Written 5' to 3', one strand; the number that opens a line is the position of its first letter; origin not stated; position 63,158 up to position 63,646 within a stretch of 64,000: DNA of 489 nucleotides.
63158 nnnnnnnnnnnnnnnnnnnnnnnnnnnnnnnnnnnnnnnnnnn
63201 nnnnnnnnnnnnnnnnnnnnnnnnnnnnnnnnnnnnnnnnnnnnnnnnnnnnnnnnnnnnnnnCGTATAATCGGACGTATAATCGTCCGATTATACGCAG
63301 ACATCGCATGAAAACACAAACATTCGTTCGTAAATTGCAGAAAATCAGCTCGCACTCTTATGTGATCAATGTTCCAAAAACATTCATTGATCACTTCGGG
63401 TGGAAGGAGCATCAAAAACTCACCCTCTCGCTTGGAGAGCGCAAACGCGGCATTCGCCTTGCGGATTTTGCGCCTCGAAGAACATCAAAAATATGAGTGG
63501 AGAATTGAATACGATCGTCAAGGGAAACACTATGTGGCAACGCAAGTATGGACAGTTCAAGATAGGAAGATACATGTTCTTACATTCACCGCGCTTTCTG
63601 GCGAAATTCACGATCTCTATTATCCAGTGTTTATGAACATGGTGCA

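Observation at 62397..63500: MNT-HEPN fusion protein next to an AbrB-like gene with an operator-over-promoter palindrome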

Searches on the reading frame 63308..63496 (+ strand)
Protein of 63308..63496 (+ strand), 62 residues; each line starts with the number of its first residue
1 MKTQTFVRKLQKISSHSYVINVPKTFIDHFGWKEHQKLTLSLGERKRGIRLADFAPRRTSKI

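Call 3: search_protein_families(library=pfam, proteins=[window:63308-63496:+], max_evalue=1)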
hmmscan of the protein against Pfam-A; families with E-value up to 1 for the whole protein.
window:63308-63496:+ (62 aa): 0 families

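Call 4: search_protein_families(library=ncbifam, proteins=[window:63308-63496:+], max_evalue=1)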
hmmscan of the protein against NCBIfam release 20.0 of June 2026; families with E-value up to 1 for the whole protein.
window:63308-63496:+ (62 aa): 1 family
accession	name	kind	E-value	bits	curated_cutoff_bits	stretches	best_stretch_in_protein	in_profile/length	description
NF041623.1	KwaB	equivalog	0.036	13.3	200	1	2-39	222-259/306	anti-phage protein KwaB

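Call 9: search_protein_families(library=padloc, proteins=[window:63308-63496:+], max_evalue=1)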
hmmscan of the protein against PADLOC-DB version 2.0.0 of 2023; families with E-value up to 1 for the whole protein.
window:63308-63496:+ (62 aa): 1 family
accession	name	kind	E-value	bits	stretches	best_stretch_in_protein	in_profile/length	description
PDLC00233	KwaB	-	0.0029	14.8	1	4-40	229-266/320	DUF4868 domain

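Call 11: find_homologous_proteins(query=window:63308-63496:+, max_evalue=0.1)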
Query window:63308-63496:+ (62 aa): 3 proteins with E <= 0.1 among 3 candidates.
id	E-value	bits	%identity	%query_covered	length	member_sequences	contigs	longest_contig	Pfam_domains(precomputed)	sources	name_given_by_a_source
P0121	8.4e-34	131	100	100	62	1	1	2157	-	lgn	-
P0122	7.2e-28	113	87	98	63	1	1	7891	-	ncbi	-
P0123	5.9e-8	50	69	58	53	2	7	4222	-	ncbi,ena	-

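Call 14: find_encoding_contigs(protein=P0122, flank=5000, max_places=4)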
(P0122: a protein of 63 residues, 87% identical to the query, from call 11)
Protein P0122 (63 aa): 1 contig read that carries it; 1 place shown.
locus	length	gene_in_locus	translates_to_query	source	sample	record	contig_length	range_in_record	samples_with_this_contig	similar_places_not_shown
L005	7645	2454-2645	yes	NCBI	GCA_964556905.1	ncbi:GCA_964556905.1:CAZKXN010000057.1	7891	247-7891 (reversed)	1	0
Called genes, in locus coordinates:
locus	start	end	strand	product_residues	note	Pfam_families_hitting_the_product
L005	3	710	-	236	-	?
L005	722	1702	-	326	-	PF00316:FBPase, PF18913:FBPase_C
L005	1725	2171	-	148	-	-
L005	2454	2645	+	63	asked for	-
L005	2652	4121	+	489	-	-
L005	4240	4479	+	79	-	-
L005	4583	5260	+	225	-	PF01797:Y1_Tnp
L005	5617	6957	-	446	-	PF04229:GrpB, PF01636:APH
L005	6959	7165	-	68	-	PF13560:HTH_31, PF12844:HTH_19, PF13443:HTH_26, PF01381:HTH_3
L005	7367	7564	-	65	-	-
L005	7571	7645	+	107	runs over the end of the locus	?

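Call 15: find_encoding_contigs(protein=P0123, flank=5000, max_places=8)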
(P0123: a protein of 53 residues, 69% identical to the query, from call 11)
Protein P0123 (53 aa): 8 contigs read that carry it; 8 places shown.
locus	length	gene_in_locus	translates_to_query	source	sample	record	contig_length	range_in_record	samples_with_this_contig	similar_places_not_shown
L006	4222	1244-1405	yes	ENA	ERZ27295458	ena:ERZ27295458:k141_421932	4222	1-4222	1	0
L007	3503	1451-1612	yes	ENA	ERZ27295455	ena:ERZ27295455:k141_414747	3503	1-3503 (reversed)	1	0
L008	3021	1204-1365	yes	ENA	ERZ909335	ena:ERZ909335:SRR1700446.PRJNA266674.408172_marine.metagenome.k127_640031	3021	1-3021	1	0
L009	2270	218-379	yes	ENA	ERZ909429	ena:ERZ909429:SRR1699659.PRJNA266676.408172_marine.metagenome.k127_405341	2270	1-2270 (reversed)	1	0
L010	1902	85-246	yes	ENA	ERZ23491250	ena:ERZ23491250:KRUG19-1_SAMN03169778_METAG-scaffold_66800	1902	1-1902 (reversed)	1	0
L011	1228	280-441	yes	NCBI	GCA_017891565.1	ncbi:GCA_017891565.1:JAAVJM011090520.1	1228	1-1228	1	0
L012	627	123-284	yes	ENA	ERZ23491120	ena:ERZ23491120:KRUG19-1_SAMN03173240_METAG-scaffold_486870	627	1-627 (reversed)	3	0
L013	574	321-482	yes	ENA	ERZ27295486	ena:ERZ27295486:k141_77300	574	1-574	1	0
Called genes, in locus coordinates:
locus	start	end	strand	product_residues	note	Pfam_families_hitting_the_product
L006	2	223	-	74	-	?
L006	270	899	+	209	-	-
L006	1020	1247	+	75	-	-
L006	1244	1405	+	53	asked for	-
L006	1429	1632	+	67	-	-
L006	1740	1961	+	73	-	PF00313:CSD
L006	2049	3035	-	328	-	PF07681:DoxX (faint), PF04173:DoxD (faint)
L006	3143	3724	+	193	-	PF06790:UPF0259 (weak)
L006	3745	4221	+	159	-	?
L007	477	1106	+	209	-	-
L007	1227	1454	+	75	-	-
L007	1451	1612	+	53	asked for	-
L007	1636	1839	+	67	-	-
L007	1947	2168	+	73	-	PF00313:CSD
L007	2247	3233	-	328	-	PF07681:DoxX (faint), PF04173:DoxD (faint)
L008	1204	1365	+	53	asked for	-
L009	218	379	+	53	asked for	-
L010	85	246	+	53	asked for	-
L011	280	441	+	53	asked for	-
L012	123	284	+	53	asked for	-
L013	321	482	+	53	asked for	-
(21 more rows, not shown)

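Call 40: predict_structure(alignment_id=A1)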
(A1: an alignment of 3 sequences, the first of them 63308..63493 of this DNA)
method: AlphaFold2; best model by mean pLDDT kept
length: 62 residues; sequences in the alignment: 3
mean_pLDDT: 59.2   pTM: 0.31
mean pLDDT of the five models: 59.2, 56.7, 53.2, 50.0, 48.9
residues with pLDDT >= 90: 0; 70-90: 8; 50-70: 38; < 50: 16
segments of 3 or more residues with pLDDT < 50: 1-3, 50-62
pLDDT, mean of each block of 10 residues (from residue 1): 52 69 70 66 54 48 42
secondary structure, 60 per line:
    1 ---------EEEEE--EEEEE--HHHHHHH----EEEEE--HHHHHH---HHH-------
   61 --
elements in order: E10-14 E17-21 H24-30 E35-39 H42-47

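Call 42: search_protein_representatives(alignment_id=A1)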
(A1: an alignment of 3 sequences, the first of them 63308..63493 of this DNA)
Query: 3 sequences, 62 profile positions. Proteins with E-value up to 0.001 (for the whole library): 100; up to 1e-10: 6; up to 1e-30: 0. The best 100 are listed.
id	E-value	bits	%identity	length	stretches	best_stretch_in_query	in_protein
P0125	5.0e-15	71.5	-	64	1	1-48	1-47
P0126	3.6e-14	68.7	-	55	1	1-60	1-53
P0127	6.3e-14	68.0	-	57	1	1-54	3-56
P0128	5.3e-13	65.0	-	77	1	4-39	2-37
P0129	5.5e-12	61.8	-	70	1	3-40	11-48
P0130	9.0e-12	61.1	-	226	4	3-46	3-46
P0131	1.1e-10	57.5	-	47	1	14-56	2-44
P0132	3.2e-10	56.1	-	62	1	2-53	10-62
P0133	9.5e-10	54.6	-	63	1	5-58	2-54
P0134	3.6e-09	52.7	-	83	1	5-54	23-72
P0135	7.3e-09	51.7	-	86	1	3-50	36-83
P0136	9.2e-09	51.4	-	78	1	4-60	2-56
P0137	1.9e-08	50.4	-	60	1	3-51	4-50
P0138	3.2e-08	49.7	-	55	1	6-51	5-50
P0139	7.4e-08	48.5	-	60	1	5-62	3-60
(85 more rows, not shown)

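Call 44: search_protein_families(library=pfam, alignment_id=A3, max_evalue=0.01)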
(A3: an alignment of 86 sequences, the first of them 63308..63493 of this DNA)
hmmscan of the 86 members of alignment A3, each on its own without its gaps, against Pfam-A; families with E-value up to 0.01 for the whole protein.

A. member 1, window:63308-63493:+ (62 aa): 0 families

B. families by the number of members that match (of 86 scanned): 2 families
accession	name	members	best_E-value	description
PF04014.23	MazE_antitoxin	72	4.7e-09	Antidote-toxin recognition MazE, bacterial antitoxin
PF07600.16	DUF1564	1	0.007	Protein of unknown function (DUF1564)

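Call 45: search_solved_structures(query=A3, max_evalue=1, show_alignments=3)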
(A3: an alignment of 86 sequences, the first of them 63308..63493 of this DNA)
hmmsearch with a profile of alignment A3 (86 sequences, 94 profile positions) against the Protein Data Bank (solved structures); distinct sequences matched with E-value up to 1: 15.
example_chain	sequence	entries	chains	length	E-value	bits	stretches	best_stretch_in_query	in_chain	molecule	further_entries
9vzc_B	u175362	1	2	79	0.0042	20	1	26-89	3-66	Addiction module antidote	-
2k1n_A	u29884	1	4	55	0.0055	19.6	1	27-77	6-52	AbrB family transcriptional regulator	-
1yfb_A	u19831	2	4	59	0.007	19.3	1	23-75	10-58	Transition state regulatory protein abrB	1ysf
1z0r_A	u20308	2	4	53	0.0071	19.3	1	27-76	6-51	Transition state regulatory protein abrB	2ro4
9vyb_A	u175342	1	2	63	0.0079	19.1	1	23-76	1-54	Addiction module antidote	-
7xi6_A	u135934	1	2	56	0.01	18.8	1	24-63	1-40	C56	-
9vx7_A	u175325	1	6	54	0.029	17.3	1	25-71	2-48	Addiction module antidote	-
2ro5_A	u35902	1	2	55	0.12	15.3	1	41-73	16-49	Stage V sporulation protein T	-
5itm_A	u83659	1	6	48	0.22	14.5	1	31-66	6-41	AbrB family transcriptional regulator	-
5itj_A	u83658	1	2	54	0.23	14.4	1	31-66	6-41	AbrB family transcriptional regulator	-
2l66_A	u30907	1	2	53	0.24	14.4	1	31-66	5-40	Transcriptional regulator, AbrB family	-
4es8_A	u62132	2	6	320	0.37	13.8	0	34-59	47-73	Epf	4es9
28op_U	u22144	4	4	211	0.41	13.6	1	24-83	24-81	Centromere protein U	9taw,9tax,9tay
8d43_B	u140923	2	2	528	0.51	13.3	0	63-86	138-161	Glucosidase 2 subunit beta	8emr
2w1t_B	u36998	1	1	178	0.89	12.6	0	41-73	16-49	STAGE V SPORULATION PROTEIN T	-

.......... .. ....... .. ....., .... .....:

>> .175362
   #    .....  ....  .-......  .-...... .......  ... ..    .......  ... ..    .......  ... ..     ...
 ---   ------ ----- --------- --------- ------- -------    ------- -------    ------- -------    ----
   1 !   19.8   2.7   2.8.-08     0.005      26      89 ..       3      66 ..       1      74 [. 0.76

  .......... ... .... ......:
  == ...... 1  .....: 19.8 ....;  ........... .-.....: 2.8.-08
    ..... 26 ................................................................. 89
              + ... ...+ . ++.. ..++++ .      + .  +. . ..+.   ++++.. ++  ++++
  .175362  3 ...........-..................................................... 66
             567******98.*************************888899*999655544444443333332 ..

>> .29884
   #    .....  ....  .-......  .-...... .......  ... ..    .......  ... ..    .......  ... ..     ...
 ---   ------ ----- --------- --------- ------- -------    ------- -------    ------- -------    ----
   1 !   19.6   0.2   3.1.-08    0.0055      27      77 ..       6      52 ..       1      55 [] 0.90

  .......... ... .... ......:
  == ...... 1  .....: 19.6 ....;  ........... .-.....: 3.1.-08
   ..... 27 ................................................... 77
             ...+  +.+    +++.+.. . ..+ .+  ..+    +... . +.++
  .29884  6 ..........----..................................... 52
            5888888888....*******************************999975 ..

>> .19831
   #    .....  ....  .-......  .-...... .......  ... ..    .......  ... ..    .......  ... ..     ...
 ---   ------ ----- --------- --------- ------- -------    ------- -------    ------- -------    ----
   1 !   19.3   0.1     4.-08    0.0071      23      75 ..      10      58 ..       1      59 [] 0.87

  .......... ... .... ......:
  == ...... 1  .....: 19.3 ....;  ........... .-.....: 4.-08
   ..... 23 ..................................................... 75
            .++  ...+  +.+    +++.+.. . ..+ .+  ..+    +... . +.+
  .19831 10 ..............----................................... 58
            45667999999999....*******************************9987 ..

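Call 52: find_related_loci(query=A4, collection=genome_contigs, flank=3000)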
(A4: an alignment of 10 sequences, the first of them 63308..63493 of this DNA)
Query A4 (62 aa) in genome_contigs; peptide patterns used: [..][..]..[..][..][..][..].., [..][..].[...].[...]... (x = any residue, [..] = any of these).
194 stretches matched a pattern; 140 encode a relative of the query (tblastn E <= 1e-3); the best 80 are kept; 80 distinct loci.
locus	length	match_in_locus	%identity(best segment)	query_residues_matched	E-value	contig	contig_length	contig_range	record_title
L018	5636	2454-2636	87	1-61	2e-33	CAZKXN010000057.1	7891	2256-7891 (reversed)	MAG TPA_asm: uncultured Gammaproteobacteria bacterium isolate binchicken_co266_140 genome assembly, contig: NODE_18920_l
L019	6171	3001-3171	53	3-59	1e-16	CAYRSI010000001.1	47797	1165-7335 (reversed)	MAG TPA_asm: uncultured Candidatus Saccharibacteria bacterium isolate SRP068000_co3_30 genome assembly, contig: NODE_271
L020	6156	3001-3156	58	3-54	2e-16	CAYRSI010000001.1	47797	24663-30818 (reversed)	MAG TPA_asm: uncultured Candidatus Saccharibacteria bacterium isolate SRP068000_co3_30 genome assembly, contig: NODE_271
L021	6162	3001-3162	48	3-56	2e-16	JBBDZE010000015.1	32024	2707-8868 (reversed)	MAG: Candidatus Spechtbacterales bacterium isolate LejiaD_54_15 Lejia_D_2283_length_32024_cov_8, whole genome shotgun se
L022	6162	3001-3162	54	1-54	3e-16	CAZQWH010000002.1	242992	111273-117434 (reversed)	MAG TPA_asm: uncultured Candidatus Saccharibacteria bacterium isolate SRP263527_co2_234 genome assembly, contig: NODE_17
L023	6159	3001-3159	51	1-53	8e-16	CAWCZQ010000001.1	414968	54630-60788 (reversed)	MAG: uncultured Candidatus Saccharibacteria bacterium isolate MFD01721.bin.1.119 genome assembly, contig: contig_16966,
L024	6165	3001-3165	47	4-58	2e-15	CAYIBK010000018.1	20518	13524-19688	MAG TPA_asm: uncultured Gammaproteobacteria bacterium isolate ERP119705_co19_912 genome assembly, contig: NODE_2102_leng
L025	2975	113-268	50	6-57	1e-14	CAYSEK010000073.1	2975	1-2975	MAG TPA_asm: uncultured Candidatus Saccharibacteria bacterium isolate SRP128015_co3_135 genome assembly, contig: NODE_53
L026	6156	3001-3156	52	3-54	2e-15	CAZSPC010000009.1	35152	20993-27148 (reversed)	MAG TPA_asm: uncultured Candidatus Saccharibacteria bacterium isolate SRP167671_co2_252 genome assembly, contig: NODE_15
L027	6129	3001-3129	53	4-46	2e-13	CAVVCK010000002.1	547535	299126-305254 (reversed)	MAG: uncultured bacterium isolate MFD02416.bin.1.123 genome assembly, contig: contig_80056, whole genome shotgun sequenc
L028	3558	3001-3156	48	3-54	3e-13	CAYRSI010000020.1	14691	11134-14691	MAG TPA_asm: uncultured Candidatus Saccharibacteria bacterium isolate SRP068000_co3_30 genome assembly, contig: NODE_463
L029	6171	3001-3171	42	6-62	9e-13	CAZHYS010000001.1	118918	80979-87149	MAG TPA_asm: uncultured Gammaproteobacteria bacterium isolate SRP263991_co7_334 genome assembly, contig: NODE_81_length_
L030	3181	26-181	46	3-54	2e-12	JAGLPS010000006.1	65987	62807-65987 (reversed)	MAG: Candidatus Paceibacterota bacterium isolate RS_8_2 ROV157_8.bin.2.fa_6, whole genome shotgun sequence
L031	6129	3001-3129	44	4-46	1e-11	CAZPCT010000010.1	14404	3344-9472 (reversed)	MAG TPA_asm: uncultured Candidatus Saccharibacteria bacterium isolate binchicken_co31_292 genome assembly, contig: k141_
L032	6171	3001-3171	40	6-62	2e-11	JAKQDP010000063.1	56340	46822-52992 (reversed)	MAG: bacterium isolate USDE_maxbin.058 k141_1974281, whole genome shotgun sequence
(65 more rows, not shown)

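Call 59: search_protein_families(library=pfam, alignment_id=A5, max_evalue=0.001)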
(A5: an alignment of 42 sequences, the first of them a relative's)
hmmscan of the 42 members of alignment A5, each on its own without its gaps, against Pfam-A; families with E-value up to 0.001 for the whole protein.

A. member 1, L018:2652-4118:+ (489 aa): 0 families

B. families by the number of members that match (of 42 scanned): 67 families (the first 25 are shown)
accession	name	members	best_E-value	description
PF01434.24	Peptidase_M41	2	2.5e-68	Peptidase family M41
PF00004.35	AAA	2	4.4e-45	ATPase family associated with various cellular activities (AAA)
PF00534.26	Glycos_transf_1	2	4.6e-44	Glycosyl transferases group 1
PF13692.12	Glyco_trans_1_4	2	2.3e-33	Glycosyl transferases group 1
PF02518.31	HATPase_c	2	8e-25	Histidine kinase-, DNA gyrase B-, and HSP90-like ATPase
PF17862.7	AAA_lid_3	2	1.4e-15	AAA+ lid domain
PF13439.12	Glyco_transf_4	2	2.7e-12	Glycosyltransferase Family 4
PF07728.20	AAA_5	2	2.3e-09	AAA domain (dynein-related subfamily)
PF20706.3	GT4-conflict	2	8.5e-08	Family 4 Glycosyltransferase in conflict systems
PF14501.12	HATPase_c_5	2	1.4e-05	GHKL domain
PF05496.18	RuvB_N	2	3.2e-05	Holliday junction DNA helicase RuvB P-loop domain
PF06068.19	TIP49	2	7e-05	TIP49 P-loop domain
PF13191.12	AAA_16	2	0.00033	AAA ATPase domain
PF06480.20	FtsH_ext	2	0.00042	FtsH Extracellular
PF13401.12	AAA_22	2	0.00066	AAA domain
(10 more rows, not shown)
